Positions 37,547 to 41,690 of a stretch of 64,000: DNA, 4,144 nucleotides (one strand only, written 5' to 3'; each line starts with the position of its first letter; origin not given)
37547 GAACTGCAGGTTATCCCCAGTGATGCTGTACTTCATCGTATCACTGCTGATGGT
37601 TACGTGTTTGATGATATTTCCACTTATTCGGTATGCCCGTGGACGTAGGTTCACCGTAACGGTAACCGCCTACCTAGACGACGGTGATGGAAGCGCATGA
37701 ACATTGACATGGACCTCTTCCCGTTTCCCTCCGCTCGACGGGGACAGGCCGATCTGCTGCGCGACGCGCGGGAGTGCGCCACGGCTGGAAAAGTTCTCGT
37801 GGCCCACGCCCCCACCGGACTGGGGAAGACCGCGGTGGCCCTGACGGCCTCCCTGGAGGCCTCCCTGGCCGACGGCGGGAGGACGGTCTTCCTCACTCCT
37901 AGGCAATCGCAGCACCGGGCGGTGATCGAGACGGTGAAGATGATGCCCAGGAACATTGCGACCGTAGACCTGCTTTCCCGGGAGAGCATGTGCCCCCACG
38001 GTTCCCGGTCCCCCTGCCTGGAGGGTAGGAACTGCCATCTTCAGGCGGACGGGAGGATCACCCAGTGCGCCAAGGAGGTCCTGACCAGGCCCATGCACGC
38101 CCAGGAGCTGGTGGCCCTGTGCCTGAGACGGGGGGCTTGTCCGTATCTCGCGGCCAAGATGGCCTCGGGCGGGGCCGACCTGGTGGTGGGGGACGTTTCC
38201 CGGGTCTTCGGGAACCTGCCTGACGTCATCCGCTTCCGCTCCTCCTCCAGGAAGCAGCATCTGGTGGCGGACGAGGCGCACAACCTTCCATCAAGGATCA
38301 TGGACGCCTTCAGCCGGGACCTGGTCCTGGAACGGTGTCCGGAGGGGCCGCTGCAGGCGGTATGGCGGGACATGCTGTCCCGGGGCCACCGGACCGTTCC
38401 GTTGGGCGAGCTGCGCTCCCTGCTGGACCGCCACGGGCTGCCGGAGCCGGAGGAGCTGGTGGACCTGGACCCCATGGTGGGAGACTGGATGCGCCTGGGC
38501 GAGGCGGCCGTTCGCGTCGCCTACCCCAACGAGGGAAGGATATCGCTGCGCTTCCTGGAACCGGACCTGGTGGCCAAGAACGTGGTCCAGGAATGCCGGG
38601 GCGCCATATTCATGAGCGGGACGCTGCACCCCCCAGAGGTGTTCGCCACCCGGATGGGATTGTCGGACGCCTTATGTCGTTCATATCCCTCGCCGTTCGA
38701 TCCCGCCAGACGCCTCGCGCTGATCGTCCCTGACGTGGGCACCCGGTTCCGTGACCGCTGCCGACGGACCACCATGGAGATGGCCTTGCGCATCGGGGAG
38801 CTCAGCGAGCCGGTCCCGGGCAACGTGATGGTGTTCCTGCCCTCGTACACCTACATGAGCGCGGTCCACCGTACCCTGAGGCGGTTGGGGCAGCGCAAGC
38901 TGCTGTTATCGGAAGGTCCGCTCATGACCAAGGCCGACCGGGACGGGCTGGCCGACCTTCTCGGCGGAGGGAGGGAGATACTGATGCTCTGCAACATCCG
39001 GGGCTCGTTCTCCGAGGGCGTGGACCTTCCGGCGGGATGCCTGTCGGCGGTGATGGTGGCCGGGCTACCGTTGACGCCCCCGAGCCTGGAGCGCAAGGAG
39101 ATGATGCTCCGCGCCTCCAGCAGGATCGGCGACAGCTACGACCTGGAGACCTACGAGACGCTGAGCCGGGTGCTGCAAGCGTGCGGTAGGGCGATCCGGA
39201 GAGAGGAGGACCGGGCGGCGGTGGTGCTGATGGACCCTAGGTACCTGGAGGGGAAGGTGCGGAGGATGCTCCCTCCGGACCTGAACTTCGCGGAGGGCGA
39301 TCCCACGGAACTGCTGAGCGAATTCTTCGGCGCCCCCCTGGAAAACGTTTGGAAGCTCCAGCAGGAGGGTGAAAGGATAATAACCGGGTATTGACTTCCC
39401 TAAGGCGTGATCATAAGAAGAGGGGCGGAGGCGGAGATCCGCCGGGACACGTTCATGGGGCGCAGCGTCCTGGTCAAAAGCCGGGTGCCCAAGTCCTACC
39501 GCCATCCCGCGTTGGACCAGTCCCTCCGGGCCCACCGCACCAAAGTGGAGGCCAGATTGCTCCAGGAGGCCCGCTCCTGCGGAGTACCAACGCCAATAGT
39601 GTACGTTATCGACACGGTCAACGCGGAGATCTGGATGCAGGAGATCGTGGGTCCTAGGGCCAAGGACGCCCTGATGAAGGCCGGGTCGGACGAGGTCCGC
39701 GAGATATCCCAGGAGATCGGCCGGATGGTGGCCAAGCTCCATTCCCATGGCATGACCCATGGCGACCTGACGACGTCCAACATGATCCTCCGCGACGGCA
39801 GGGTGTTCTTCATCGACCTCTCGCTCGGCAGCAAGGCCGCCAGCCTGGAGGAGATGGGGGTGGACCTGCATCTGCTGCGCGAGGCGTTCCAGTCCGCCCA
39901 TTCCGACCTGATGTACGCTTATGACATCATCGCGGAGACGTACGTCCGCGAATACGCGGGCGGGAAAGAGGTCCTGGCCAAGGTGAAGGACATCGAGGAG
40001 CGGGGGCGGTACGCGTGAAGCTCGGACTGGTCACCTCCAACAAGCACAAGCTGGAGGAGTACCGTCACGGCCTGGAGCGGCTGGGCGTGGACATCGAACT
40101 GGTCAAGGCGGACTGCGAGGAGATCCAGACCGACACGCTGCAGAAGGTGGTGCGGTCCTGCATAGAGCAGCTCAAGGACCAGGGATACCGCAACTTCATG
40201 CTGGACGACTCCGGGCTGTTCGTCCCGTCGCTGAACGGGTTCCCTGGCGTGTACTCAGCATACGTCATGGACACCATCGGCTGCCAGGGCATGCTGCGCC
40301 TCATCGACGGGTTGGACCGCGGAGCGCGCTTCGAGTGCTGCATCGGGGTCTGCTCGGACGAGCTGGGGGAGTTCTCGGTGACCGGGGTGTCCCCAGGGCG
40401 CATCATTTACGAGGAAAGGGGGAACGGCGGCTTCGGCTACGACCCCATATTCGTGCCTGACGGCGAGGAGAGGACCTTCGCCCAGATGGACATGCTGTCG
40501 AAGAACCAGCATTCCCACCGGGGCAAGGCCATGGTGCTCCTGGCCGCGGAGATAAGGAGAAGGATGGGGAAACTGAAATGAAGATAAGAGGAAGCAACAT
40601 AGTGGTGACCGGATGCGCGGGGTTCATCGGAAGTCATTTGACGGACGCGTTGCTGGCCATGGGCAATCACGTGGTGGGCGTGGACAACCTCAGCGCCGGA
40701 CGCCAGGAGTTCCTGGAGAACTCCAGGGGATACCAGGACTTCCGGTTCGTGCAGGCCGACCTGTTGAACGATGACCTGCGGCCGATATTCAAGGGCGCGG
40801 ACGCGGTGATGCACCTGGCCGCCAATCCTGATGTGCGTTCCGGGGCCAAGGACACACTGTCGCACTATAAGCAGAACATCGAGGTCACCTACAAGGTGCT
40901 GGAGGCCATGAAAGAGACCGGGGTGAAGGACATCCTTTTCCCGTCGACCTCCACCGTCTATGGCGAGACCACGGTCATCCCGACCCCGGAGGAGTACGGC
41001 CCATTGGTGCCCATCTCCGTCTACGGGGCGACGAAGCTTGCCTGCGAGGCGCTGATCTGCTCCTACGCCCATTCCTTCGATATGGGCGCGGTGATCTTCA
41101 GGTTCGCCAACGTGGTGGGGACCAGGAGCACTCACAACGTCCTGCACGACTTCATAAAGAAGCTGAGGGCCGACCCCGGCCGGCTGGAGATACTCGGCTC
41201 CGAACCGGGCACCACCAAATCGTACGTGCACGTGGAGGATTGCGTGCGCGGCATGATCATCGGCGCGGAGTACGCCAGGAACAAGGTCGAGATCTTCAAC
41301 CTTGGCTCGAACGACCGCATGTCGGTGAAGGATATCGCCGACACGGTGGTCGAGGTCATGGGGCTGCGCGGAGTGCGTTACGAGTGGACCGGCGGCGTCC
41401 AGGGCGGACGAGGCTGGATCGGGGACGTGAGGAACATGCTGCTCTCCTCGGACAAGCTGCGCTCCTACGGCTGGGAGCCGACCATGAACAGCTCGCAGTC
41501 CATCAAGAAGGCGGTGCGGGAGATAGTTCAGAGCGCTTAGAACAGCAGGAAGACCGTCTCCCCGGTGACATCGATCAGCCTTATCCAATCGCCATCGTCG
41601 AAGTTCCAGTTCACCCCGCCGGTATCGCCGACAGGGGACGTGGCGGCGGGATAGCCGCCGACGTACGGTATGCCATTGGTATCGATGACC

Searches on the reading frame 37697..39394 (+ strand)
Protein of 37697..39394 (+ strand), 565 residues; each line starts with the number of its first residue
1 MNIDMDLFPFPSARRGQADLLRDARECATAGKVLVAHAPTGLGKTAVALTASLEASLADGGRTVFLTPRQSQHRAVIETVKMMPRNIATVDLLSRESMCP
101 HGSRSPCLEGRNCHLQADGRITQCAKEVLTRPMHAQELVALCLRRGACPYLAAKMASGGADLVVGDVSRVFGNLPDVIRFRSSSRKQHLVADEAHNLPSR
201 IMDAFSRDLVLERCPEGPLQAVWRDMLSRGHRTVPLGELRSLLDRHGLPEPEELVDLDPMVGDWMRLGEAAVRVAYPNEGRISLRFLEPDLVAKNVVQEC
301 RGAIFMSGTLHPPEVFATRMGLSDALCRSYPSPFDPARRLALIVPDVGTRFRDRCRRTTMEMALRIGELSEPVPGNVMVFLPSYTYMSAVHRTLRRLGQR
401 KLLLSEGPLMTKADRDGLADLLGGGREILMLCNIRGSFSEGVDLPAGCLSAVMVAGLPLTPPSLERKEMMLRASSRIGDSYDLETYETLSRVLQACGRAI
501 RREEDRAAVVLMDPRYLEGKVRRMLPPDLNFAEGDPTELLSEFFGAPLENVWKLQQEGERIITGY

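Call 13: search_protein_families(library=pfam, proteins=[window:37697-39394:+], max_evalue=0.0001)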
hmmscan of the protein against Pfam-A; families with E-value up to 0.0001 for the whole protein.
window:37697-39394:+ (565 aa): 5 families
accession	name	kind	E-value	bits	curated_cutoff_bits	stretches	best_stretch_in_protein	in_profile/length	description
PF13307.12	Helicase_C_2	-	4.6e-30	105.3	25.3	1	368-527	3-165/170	Helicase C-terminal domain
PF06777.17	HBB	-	9e-09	35.7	30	1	281-352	120-189/190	Helical and beta-bridge domain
PF00270.35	DEAD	-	4e-08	33.6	26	1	26-86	9-71/167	DEAD/DEAH box helicase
PF06733.21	DEAD_2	-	2.5e-07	30.9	21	1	109-209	68-167/172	DEAD_2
PF04851.21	ResIII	-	6.9e-05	23.3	22.5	0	15-199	6-139/164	Type III restriction enzyme, res subunit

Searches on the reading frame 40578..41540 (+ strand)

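Call 13: search_protein_families(library=pfam, proteins=[window:40578-41540:+], max_evalue=0.0001)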
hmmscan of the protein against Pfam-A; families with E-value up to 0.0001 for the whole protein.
window:40578-41540:+ (320 aa): 9 families
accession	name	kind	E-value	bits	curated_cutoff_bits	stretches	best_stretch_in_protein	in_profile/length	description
PF01370.27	Epimerase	-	2.5e-46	158.5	20.9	1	8-243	1-240/240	NAD dependent epimerase/dehydratase family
PF16363.11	GDP_Man_Dehyd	-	1.9e-37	129.9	27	1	10-264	2-269/332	GDP-mannose 4,6 dehydratase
PF02719.21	Polysacc_synt_2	-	2.1e-16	60.4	20.2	1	8-266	1-252/293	Polysaccharide biosynthesis protein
PF01073.25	3Beta_HSD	-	5.8e-16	58.8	22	1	9-227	1-226/280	3-beta hydroxysteroid dehydrogenase/isomerase family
PF04321.23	RmlD_sub_bind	-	4.9e-14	52.5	27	1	7-263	2-233/287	RmlD substrate binding domain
PF13460.12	NAD_binding_10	-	4.8e-10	40.1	27.2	1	12-131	1-105/184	NAD(P)H-binding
PF07993.18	NAD_binding_4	-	3.9e-08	33.2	20.1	1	64-185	79-213/258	Male sterility protein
PF05368.20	NmrA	-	6.7e-05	23.1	27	1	6-124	3-107/298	NmrA-like family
PF00106.31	adh_short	-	6.7e-05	22.9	26.6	0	7-63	2-59/195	short chain dehydrogenase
